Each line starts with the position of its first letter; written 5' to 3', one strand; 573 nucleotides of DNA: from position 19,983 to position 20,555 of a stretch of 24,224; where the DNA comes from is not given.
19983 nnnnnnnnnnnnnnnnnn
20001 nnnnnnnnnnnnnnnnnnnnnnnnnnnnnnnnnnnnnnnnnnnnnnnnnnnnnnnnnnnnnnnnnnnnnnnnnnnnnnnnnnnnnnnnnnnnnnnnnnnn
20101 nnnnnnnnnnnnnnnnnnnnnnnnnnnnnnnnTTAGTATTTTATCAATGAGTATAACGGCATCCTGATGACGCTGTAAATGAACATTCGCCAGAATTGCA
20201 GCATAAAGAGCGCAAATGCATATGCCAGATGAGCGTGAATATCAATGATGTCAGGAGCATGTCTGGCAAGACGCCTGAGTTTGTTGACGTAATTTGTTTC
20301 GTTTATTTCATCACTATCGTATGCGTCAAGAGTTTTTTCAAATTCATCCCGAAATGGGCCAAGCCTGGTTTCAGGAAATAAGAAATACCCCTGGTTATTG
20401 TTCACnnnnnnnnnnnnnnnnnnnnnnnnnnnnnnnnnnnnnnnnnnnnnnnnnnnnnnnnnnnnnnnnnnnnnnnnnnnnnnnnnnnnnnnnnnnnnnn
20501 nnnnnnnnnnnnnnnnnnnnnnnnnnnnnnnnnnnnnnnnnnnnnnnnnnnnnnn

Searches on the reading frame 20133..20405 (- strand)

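Call 71: search_protein_families(library=pfam, proteins=[window:20133-20405:-], max_evalue=0.01)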
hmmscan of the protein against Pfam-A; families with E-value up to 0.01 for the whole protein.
window:20133-20405:- (90 aa): 1 family
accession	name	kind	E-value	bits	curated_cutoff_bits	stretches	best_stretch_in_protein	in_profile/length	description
PF13439.12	Glyco_transf_4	-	0.0085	16.6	28.5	1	40-73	61-93/170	Glycosyltransferase Family 4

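Call 72: search_protein_families(library=padloc, proteins=[window:20133-20405:-], max_evalue=0.001)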
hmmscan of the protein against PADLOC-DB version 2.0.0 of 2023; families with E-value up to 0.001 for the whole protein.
window:20133-20405:- (90 aa): 0 families
